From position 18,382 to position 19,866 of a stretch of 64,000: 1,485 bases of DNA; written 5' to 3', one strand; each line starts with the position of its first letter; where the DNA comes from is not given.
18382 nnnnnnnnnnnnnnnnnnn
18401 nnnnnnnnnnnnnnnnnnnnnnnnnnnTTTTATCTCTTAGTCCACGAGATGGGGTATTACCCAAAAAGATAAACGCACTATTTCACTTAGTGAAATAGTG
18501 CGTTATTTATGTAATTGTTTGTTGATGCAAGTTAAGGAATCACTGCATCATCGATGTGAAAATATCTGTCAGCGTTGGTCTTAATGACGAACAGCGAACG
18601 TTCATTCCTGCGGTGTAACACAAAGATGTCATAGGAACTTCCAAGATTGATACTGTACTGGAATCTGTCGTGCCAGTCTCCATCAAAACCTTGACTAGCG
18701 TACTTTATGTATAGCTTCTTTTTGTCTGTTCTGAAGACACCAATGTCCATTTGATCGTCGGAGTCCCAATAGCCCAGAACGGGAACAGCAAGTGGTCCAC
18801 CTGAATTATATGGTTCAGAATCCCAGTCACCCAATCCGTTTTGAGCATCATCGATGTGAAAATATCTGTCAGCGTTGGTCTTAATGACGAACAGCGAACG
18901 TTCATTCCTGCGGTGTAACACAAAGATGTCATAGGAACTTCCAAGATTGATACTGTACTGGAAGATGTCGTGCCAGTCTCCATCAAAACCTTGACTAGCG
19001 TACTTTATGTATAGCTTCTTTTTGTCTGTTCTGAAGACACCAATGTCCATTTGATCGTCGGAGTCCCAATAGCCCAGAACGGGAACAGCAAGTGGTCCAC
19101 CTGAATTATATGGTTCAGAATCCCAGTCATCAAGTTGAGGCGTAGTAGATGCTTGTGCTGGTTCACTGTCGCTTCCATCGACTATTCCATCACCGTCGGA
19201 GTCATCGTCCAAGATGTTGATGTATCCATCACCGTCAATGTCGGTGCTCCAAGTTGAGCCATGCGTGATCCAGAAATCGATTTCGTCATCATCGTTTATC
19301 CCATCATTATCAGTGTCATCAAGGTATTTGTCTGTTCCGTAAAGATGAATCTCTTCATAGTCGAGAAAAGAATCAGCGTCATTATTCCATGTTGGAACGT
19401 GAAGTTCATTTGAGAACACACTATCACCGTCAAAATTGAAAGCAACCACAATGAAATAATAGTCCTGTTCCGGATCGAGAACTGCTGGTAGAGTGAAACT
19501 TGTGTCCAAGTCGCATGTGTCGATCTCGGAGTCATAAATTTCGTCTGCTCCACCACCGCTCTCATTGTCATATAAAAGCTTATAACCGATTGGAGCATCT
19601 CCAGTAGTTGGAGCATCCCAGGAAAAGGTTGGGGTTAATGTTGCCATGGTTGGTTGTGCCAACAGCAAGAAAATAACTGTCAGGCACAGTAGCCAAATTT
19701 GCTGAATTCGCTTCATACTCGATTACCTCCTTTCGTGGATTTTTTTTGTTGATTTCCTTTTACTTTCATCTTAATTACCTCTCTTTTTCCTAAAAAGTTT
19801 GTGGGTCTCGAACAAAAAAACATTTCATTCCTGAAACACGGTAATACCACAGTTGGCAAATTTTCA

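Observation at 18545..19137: Near-perfect 300-bp tandem duplication inside a secreted Ca-binding repeat protein gene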

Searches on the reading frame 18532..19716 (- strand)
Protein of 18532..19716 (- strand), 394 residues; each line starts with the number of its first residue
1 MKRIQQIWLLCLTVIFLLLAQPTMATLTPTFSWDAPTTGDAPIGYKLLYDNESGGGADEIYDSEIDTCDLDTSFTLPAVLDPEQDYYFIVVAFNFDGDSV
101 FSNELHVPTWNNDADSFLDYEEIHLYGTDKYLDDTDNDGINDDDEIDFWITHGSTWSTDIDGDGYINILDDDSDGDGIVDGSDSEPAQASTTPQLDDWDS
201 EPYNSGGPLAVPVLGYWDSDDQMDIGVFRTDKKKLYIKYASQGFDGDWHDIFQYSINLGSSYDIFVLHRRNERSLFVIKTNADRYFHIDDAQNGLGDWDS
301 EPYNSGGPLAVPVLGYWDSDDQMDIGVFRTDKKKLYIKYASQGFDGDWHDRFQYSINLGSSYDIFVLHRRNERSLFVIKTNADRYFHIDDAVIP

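Call 7: search_protein_families(library=pfam, proteins=[window:18532-19716:-], max_evalue=0.01)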
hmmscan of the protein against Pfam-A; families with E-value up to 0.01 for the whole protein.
window:18532-19716:- (394 aa): 1 family
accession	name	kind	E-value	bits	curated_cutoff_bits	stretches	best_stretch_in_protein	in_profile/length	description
PF00041.27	fn3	-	0.00012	22.6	25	1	30-106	17-82/84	Fibronectin type III domain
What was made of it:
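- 19399..19629 (-): FN3-like domain (aa 30-106). Pfam fn3 E 1.2e-4, 22.6 bits, below the 25-bit cut-off (call 7).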

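Call 8: search_protein_families(library=ncbifam, proteins=[window:18532-19716:-], max_evalue=0.01)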
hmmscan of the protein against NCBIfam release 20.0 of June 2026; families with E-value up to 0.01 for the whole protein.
window:18532-19716:- (394 aa): 0 families

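Call 9: find_homologous_proteins(query=window:18532-19716:-)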
Query window:18532-19716:- (394 aa): 2 proteins with E <= 0.001 among 2198 candidates.
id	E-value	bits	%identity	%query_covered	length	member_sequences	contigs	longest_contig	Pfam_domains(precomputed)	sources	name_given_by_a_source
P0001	1.0e-269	912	100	100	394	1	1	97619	-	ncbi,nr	ncbi:MAG: fibronectin type III domain-containing protein [Patescibacteria group bacterium]|nr:fibron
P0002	6.8e-13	66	53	17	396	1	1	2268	PF02018.24,PF18884.6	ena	-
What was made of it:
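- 18532..19716 (-): Gene for a 394-aa secreted multi-domain protein, identical to NCBI MEA2006628.1 ('MAG: fibronectin type III domain-containing protein', Patescibacteria group bacterium). 100% match over full length to P0001 (call 9).
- The repeat is internal to a 97.6-kb contig, not at a contig end (call 9).
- Tried and rejected: The word-index homology search with the whole protein returned only the protein itself and one hit to the TSP3 region (call 9). Call 9 would already have returned such variants.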

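Call 14: find_encoding_contigs(protein=P0001, flank=10000)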
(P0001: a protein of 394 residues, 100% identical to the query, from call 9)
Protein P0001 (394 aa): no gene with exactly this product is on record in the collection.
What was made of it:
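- Tried and rejected: The exact-product contig look-up found no record (call 14).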

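Call 24: search_solved_structures(query=window:18535-19716:-, max_evalue=10, show_alignments=2)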
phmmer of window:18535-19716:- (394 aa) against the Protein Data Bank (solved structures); distinct sequences matched with E-value up to 10: 4.
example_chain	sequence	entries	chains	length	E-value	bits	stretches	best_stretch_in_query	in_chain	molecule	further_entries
1x5g_A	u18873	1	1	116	0.021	16.9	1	22-113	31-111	Neogenin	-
4yfe_A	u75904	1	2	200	0.3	13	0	28-101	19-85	Receptor-type tyrosine-protein phosphatase delta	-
6igz_H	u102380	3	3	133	0.6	12.1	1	281-300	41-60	PsaH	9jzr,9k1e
2db8_A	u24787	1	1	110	1.3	10.9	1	28-107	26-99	Tripartite motif protein 9, isoform 2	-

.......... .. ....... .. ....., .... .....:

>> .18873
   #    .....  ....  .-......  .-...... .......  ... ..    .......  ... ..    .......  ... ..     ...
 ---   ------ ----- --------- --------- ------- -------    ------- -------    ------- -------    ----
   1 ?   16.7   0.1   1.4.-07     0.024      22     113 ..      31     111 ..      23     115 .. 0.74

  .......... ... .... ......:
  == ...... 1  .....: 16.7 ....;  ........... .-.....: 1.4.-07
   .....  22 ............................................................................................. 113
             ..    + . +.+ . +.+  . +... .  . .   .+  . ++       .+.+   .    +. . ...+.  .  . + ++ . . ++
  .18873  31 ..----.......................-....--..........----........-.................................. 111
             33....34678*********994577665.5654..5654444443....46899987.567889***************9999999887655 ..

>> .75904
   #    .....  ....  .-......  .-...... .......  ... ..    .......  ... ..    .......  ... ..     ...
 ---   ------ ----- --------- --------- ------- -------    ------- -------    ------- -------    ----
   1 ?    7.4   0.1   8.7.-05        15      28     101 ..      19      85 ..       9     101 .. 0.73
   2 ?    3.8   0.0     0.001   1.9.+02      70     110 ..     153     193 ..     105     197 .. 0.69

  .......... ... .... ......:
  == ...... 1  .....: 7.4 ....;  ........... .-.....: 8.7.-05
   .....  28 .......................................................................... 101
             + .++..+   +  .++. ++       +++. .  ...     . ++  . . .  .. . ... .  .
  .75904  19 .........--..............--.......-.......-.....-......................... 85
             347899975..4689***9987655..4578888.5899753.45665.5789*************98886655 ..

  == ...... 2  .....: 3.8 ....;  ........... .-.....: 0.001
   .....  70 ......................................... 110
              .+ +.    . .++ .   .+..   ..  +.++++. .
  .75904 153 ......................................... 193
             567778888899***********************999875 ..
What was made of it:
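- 19399..19629 (-): The best PDB sequence hit is the neogenin FN3 domain, E 0.021 (call 24).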

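Call 26: predict_structure(protein=window:18535-19716:-)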
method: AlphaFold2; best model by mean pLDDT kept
length: 394 residues; sequences in the alignment: 1
mean_pLDDT: 38.1   pTM: 0.27
mean pLDDT of the five models: 38.1, 36.2, 32.1, 31.1, 29.5
residues with pLDDT >= 90: 4; 70-90: 13; 50-70: 4; < 50: 373
segments of 3 or more residues with pLDDT < 50: 22-394
pLDDT, mean of each block of 10 residues (from residue 1): 85 79 38 34 33 31 31 31 32 32 35 33 32 36 27 28 32 31 30 38 39 36 40 40 34 36 37 36 34 39 42 38 43 46 36 38 40 41 42 33
secondary structure, 60 per line:
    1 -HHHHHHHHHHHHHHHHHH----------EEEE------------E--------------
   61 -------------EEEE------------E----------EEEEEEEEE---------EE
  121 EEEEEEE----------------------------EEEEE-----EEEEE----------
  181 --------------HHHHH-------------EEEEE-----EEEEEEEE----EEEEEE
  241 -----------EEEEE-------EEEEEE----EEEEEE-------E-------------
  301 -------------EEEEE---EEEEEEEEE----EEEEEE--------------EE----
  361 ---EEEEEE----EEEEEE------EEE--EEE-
elements in order: H2-19 E30-33 E74-77 E101-109 E119-127 E156-160 E166-170 H195-199 E213-217 E223-230 E235-240 E252-256 E264-269 E274-279 E314-318 E322-330 E335-340 E364-369 E374-379 E386-388 E391-393
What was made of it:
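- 19642..19716 (-): Signal-peptide-like N-terminus (aa 1-25, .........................|T). It is the only confident helix (aa 2-19, pLDDT about 80-85) in the single-sequence model (call 26).
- Tried and rejected: Single-sequence AlphaFold of the whole protein was unusable, pLDDT 38 (call 26).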

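Call 32: find_related_loci(query=window:18535-19716:-, collection=genome_contigs, flank=6000)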
Query window:18535-19716:- (394 aa) in genome_contigs; peptide patterns used: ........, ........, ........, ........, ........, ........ (x = any residue, [..] = any of these).
18 stretches matched a pattern, but none encodes a relative of the query by tblastn (E <= 1e-3).

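Call 34: find_related_loci(query=window:18535-19716:-, collection=metagenome_contigs, flank=6000)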
Query window:18535-19716:- (394 aa) in metagenome_contigs; peptide patterns used: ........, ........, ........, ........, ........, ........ (x = any residue, [..] = any of these).
18 stretches matched a pattern, but none encodes a relative of the query by tblastn (E <= 1e-3).
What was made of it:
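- No other genome is available to date the duplication (calls 9, 32, 34).
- Tried and rejected: Searches for related loci in the GTDB species genomes and the JGI metagenomes found no confirmed relative (calls 32, 34).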

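Call 53: list_cluster_members(proteins=[P0001])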
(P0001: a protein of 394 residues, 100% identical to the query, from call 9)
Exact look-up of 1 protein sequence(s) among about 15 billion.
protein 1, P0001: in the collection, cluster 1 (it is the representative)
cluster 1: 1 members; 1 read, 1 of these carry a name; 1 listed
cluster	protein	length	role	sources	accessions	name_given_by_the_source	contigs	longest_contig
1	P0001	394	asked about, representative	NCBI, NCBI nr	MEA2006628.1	MAG: fibronectin type III domain-containing protein [Patescibacteria group bacterium] | fibronectin type III domain-containing protein [Patescibacteria group bacterium]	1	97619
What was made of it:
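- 18532..19716 (-): Accession and single-member cluster (call 53).
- On Fibronectin type III domain (PF00041): NCBI names the protein as FN3 domain-containing (calls 9, 53).
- On Copy-number-variable tandem-repeat surface protein (contingency-type locus): No second allele exists in 5.8 billion protein clusters (calls 9, 53), and no related locus exists in the genome or metagenome contig collections (calls 32, 34).
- No reads and no second allele or strain are available (calls 9, 14, 32, 34, 53). The contig comes from a metagenome-assembled genome (calls 9, 53).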
